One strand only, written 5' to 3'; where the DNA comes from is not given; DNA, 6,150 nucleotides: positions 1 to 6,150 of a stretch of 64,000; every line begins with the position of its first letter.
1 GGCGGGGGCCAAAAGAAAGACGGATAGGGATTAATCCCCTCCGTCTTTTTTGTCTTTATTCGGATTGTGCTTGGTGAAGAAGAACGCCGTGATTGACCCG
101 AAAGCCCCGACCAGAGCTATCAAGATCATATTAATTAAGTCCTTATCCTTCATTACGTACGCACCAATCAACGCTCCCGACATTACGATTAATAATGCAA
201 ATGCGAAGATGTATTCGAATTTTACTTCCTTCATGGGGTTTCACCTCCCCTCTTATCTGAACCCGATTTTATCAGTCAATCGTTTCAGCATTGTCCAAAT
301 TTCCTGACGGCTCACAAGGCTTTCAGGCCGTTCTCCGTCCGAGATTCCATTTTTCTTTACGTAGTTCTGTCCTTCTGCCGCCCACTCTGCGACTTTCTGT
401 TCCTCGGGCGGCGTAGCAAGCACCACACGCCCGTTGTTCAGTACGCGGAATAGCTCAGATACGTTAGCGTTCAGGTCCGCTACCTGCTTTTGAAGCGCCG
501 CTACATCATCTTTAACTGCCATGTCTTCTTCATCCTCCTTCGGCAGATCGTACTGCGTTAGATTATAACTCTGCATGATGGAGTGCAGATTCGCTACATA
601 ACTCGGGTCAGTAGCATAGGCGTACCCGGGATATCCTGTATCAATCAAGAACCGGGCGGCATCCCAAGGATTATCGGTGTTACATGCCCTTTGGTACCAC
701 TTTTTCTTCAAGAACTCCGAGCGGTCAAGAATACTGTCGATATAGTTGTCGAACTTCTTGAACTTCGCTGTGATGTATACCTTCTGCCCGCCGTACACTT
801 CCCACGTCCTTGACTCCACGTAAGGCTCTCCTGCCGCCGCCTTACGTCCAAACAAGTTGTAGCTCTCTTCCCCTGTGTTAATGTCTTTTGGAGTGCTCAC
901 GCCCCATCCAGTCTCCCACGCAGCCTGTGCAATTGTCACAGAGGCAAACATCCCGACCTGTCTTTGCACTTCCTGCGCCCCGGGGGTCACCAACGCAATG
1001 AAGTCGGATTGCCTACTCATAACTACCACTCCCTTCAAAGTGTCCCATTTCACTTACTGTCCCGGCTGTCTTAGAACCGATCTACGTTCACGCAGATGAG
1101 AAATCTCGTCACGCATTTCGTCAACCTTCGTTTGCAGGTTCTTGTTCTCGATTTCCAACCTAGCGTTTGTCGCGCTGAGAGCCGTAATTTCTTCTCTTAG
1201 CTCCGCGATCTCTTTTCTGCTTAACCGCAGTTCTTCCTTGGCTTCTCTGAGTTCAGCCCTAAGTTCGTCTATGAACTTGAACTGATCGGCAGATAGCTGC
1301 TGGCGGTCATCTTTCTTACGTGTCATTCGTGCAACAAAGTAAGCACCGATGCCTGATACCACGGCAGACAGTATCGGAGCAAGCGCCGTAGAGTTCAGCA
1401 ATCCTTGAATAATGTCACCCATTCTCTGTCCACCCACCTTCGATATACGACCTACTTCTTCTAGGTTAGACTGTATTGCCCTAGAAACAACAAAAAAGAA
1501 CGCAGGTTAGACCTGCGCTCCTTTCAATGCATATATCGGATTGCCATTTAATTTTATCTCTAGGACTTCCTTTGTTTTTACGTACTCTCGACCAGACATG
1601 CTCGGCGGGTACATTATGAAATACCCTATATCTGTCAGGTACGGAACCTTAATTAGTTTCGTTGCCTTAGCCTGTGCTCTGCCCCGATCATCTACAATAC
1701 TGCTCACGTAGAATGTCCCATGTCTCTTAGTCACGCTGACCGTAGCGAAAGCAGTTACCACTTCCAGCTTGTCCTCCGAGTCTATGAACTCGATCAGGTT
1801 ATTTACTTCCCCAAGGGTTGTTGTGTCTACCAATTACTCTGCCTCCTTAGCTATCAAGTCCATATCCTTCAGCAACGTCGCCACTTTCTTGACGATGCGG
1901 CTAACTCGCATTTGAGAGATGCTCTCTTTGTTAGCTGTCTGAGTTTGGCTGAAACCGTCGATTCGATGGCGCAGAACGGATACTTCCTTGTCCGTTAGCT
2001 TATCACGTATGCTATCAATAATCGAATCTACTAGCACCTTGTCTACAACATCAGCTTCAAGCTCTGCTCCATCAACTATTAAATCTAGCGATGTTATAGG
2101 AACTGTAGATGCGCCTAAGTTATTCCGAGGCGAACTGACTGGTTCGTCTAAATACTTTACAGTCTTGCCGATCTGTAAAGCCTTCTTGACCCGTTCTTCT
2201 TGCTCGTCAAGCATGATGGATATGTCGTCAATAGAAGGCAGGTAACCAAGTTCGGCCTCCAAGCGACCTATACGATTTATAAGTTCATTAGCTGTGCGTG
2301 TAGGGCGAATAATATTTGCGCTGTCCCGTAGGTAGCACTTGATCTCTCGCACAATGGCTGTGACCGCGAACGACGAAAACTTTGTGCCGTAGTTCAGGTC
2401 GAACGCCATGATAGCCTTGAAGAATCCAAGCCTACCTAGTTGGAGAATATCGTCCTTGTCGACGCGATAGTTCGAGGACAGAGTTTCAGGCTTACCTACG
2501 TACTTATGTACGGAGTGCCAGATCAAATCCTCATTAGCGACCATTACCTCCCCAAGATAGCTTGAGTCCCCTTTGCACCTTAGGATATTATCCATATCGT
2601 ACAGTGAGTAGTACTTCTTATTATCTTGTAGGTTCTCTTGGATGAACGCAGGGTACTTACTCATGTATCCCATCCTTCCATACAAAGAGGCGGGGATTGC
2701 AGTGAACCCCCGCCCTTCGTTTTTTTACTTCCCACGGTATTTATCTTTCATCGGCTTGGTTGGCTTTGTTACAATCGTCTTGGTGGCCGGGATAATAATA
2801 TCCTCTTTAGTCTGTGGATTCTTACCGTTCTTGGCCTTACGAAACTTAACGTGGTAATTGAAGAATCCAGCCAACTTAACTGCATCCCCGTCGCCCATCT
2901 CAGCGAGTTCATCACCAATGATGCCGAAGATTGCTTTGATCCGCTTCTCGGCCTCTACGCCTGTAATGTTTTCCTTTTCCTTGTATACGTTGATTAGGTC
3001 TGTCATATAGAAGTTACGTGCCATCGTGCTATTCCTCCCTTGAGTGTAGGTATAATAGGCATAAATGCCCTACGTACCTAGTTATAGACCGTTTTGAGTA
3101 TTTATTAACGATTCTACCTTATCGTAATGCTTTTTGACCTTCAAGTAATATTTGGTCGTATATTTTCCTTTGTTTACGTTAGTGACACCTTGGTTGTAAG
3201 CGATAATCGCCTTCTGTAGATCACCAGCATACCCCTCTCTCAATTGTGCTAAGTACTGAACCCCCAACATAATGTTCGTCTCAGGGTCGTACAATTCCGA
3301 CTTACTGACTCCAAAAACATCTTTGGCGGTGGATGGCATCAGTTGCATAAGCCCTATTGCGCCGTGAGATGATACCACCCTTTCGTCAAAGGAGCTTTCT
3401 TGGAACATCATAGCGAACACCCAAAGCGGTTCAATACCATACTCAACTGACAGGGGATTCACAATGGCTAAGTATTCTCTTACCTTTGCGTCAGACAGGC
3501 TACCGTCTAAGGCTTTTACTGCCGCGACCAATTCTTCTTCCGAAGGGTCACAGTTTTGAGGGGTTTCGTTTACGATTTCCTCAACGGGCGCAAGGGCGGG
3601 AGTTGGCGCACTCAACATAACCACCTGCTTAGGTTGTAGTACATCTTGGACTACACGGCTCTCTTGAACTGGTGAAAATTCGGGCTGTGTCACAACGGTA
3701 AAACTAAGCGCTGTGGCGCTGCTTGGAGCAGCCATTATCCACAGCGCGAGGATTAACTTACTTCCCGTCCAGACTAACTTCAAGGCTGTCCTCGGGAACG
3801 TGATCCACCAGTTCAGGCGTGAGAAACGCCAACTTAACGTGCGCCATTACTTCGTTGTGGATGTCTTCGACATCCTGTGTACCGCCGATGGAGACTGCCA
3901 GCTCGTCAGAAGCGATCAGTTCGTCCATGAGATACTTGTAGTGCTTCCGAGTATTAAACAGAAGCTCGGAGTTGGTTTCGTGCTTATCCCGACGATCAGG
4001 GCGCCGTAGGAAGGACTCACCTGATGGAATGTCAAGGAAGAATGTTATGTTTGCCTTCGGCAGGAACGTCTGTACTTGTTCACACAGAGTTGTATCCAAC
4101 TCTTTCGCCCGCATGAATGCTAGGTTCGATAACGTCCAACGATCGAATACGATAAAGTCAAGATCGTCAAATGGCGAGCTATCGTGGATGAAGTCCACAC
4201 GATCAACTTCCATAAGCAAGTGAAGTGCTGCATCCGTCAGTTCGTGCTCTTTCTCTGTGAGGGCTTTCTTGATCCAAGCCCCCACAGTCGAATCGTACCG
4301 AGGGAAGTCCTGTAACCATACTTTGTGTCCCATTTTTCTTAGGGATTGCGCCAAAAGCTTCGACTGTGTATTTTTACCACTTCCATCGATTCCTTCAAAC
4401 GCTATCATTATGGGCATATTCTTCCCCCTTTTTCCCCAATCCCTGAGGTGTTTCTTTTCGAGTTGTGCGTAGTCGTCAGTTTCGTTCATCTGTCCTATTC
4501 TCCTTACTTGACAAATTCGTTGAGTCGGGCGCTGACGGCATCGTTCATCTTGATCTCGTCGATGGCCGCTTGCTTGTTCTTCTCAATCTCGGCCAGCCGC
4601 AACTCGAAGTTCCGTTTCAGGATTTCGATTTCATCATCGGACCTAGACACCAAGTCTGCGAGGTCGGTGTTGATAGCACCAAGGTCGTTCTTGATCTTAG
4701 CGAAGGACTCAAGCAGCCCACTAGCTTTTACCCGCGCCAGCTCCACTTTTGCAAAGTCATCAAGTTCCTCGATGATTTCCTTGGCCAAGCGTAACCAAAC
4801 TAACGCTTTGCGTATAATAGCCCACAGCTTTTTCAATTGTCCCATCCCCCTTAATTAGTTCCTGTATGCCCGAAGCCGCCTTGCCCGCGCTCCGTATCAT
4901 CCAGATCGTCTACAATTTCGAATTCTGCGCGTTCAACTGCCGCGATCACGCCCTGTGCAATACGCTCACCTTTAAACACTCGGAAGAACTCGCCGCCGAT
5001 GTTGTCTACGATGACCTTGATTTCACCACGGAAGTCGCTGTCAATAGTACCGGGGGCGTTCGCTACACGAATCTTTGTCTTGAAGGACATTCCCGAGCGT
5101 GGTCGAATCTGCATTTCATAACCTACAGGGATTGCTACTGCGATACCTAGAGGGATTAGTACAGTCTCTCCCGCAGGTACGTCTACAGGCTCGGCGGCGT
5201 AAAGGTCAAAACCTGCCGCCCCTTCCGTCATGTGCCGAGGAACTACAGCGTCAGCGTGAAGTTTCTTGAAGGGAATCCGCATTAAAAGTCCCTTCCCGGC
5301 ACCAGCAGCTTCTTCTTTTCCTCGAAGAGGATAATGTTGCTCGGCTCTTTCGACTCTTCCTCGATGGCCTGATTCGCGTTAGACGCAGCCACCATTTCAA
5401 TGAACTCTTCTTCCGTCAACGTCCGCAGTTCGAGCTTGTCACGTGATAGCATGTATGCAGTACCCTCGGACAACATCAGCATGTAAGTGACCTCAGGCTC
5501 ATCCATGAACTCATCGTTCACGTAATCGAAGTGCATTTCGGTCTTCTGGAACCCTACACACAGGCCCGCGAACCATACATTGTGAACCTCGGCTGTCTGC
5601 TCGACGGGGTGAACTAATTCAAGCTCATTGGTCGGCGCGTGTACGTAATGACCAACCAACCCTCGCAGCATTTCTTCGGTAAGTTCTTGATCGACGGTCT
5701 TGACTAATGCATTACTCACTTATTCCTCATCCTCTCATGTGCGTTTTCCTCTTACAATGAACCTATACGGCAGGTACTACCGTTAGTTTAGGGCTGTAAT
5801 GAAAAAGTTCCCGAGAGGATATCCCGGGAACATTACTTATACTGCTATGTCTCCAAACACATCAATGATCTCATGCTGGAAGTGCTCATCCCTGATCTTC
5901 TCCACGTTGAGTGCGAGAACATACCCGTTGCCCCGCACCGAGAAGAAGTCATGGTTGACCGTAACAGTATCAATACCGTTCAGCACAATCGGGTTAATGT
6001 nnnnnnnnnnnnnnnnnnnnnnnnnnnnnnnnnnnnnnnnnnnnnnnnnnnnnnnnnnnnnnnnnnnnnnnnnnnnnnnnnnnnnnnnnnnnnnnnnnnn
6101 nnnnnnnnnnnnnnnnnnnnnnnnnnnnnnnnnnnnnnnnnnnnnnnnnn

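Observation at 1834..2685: Second, full-length SigF/G-like sigma factor at the distal end of the replication region: candidate late sigma with no obvious late promoter motif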

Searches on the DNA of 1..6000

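Call 102: search_rna_families(source=window, start=1, end=6000, threshold=evalue, max_evalue=1)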
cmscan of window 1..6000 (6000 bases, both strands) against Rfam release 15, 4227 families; matches with E-value up to 1: 3.
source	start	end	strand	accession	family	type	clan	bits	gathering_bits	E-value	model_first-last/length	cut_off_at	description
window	1492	1573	-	RF02728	HrrF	Gene; sRNA;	-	25.9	77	0.24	1-116/116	no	Haemophilus regulatory RNA responsive to iron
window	980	1044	-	RF02207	WT1-AS_5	Gene; lncRNA;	-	18.4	80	0.57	1-79/79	no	WT1 antisense RNA conserved region 5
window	15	55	-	RF00084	CsrC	Gene; sRNA;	CL00106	13.6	61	0.9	203-244/255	no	CsrC RNA family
